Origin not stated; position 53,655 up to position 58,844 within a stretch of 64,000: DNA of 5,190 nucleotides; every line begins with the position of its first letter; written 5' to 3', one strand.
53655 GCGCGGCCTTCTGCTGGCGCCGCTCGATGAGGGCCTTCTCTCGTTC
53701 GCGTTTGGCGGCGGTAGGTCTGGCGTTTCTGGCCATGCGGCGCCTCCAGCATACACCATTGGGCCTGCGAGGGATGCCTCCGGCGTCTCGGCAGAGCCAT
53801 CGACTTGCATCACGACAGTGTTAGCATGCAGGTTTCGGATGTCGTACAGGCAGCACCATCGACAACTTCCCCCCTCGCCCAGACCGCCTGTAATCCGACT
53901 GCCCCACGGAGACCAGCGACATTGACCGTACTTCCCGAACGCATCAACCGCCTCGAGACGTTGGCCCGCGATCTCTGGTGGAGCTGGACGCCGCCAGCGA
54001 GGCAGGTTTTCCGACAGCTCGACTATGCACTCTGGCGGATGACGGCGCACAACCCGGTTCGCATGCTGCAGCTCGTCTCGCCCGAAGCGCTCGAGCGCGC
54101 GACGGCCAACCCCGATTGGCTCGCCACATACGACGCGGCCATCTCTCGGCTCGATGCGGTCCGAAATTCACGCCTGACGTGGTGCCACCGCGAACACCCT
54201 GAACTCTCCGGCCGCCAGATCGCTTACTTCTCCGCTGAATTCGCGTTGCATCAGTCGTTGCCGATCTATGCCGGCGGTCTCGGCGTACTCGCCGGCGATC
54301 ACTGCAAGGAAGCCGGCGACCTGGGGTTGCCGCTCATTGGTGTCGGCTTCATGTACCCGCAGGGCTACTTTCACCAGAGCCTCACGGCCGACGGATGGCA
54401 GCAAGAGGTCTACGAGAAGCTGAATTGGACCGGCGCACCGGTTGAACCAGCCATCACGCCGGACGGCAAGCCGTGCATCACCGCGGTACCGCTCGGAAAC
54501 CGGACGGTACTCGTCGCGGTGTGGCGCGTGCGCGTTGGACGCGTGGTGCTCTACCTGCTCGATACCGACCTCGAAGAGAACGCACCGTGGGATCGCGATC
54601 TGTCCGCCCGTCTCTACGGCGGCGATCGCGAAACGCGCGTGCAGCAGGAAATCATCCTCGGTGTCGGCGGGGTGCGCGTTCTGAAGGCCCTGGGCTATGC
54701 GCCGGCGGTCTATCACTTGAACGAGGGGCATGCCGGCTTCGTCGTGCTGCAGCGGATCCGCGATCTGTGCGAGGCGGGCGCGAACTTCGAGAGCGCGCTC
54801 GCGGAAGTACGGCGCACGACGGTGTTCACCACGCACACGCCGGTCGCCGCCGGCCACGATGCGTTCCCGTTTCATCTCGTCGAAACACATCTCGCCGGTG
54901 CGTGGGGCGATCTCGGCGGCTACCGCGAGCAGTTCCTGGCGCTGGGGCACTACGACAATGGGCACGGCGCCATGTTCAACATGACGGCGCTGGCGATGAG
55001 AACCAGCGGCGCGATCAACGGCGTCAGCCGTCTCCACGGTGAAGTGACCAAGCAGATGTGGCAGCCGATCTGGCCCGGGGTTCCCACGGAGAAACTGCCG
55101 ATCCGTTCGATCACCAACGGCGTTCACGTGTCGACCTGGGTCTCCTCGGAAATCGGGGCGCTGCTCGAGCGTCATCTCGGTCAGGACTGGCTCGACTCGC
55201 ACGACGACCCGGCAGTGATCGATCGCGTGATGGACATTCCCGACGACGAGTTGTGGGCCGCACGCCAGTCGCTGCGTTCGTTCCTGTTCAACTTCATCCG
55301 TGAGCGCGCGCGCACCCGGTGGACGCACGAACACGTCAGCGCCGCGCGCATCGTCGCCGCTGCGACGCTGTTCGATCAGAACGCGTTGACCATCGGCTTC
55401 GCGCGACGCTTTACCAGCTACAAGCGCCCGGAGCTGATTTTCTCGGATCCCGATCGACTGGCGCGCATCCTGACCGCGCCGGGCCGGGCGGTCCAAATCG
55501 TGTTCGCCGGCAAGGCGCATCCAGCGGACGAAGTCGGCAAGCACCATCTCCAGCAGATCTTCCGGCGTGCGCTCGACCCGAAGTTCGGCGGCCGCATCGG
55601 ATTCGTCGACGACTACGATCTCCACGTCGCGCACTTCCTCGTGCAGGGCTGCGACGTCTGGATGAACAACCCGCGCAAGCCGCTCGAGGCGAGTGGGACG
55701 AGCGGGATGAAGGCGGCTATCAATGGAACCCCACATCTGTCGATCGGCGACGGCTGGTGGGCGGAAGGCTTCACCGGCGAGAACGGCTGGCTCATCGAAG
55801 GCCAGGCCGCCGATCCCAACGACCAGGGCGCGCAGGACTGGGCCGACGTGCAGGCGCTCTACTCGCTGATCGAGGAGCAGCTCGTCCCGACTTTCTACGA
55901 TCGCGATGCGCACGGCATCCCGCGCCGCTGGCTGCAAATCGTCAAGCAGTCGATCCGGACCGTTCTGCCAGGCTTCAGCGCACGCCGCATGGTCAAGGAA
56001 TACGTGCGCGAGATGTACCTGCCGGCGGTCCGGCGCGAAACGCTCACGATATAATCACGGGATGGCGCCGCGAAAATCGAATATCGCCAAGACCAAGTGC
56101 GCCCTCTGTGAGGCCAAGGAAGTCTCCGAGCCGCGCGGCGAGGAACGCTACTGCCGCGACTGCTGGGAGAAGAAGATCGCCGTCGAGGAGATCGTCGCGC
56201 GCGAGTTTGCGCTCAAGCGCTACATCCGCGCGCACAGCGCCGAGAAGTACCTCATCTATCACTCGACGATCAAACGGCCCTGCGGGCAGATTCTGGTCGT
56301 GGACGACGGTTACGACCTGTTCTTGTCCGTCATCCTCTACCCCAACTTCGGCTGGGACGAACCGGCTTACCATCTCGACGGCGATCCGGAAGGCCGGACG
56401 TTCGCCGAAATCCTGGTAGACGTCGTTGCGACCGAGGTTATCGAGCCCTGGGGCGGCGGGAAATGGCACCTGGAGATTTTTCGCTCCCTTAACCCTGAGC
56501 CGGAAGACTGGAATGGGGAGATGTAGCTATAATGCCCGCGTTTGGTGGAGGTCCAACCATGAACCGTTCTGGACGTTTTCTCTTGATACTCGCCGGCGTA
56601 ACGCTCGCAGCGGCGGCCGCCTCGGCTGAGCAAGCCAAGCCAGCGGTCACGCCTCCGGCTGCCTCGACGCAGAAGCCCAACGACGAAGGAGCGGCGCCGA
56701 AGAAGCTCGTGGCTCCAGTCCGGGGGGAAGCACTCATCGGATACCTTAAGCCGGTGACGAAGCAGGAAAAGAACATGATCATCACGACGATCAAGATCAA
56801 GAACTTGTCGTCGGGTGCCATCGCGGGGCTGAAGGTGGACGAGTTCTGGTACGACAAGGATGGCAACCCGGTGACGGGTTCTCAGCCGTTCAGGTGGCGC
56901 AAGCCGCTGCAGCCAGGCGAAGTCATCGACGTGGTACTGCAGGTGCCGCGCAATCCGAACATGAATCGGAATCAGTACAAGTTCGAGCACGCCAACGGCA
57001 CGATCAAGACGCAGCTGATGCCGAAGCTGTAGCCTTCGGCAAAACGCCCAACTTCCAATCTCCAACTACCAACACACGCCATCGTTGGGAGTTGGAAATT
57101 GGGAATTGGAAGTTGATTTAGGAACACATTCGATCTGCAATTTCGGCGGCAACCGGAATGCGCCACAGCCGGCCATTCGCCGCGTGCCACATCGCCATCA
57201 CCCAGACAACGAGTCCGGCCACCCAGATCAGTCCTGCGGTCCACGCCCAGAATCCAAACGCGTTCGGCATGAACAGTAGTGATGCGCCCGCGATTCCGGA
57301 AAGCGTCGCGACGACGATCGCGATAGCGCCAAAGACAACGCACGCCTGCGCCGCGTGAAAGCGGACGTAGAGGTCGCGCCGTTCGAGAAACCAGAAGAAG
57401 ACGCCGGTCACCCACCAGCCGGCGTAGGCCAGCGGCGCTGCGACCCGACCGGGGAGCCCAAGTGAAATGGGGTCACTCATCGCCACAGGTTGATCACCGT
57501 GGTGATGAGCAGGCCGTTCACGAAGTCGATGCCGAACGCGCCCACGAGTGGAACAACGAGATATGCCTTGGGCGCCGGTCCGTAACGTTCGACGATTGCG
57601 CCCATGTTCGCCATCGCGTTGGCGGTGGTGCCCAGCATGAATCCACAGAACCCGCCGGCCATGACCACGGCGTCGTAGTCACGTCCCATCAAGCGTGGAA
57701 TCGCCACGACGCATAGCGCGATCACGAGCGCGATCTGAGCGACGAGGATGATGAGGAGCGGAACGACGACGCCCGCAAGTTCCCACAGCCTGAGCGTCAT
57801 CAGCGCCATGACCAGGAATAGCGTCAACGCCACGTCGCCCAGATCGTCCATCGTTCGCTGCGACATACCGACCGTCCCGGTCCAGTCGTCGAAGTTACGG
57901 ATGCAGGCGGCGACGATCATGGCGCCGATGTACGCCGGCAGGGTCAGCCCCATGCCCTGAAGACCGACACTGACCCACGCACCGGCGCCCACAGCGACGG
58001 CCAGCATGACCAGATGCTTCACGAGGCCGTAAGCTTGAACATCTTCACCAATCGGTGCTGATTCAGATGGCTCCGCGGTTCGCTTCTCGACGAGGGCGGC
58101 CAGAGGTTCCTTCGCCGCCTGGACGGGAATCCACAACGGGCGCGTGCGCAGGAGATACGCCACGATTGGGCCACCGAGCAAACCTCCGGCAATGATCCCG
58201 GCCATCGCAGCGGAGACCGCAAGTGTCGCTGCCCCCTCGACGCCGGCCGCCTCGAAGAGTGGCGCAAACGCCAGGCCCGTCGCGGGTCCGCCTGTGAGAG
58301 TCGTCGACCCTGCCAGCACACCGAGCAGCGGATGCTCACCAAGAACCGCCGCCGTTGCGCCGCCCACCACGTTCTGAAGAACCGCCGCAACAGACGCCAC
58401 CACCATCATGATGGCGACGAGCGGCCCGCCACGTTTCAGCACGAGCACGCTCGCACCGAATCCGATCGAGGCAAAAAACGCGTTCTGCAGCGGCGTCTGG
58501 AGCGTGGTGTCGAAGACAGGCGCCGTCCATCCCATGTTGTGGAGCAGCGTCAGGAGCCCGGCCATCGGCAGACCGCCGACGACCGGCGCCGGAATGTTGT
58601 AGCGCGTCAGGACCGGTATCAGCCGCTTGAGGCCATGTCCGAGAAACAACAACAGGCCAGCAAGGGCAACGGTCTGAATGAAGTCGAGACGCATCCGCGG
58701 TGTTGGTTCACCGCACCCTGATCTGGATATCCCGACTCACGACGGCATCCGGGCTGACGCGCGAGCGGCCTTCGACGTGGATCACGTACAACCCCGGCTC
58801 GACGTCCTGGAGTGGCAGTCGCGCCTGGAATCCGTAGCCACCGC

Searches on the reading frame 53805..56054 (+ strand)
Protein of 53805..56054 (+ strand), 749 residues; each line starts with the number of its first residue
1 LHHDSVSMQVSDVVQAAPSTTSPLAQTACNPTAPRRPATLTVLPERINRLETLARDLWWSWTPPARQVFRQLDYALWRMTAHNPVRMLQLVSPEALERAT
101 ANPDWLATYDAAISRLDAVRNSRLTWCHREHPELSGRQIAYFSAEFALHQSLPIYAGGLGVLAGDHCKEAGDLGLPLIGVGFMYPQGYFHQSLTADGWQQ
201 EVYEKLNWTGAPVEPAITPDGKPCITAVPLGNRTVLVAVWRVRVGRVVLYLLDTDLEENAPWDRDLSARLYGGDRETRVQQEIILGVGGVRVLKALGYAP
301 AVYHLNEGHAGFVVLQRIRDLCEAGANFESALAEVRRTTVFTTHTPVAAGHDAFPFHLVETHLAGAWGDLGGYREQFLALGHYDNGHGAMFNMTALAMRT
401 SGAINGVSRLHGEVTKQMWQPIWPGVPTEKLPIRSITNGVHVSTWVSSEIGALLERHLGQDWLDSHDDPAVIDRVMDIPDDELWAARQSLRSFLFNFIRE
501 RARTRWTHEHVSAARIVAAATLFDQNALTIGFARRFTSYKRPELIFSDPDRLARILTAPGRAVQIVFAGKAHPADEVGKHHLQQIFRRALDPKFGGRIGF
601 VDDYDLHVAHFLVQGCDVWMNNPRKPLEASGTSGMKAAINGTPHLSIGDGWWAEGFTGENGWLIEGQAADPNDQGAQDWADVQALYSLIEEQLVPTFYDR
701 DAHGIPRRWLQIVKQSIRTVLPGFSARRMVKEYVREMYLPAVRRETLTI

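Call 55: search_protein_families(library=pfam, proteins=[window:53805-56054:+], max_evalue=0.001)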
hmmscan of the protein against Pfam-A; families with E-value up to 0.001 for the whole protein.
window:53805-56054:+ (749 aa): 2 families
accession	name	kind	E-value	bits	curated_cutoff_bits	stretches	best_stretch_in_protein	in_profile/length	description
PF11897.13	DUF3417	-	2.2e-32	112.2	25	1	43-152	1-109/109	Protein of unknown function (DUF3417)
PF00343.26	Phosphorylase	-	3.1e-25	89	27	1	302-650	219-579/713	Carbohydrate phosphorylase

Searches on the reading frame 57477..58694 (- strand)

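Call 55: search_protein_families(library=pfam, proteins=[window:57477-58694:-], max_evalue=0.001)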
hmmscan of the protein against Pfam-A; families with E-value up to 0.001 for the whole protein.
window:57477-58694:- (405 aa): 1 family
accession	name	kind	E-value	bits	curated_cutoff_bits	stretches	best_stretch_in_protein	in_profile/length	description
PF03616.19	Glt_symporter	-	3.9e-98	329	26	1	2-373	2-368/368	Sodium/glutamate symporter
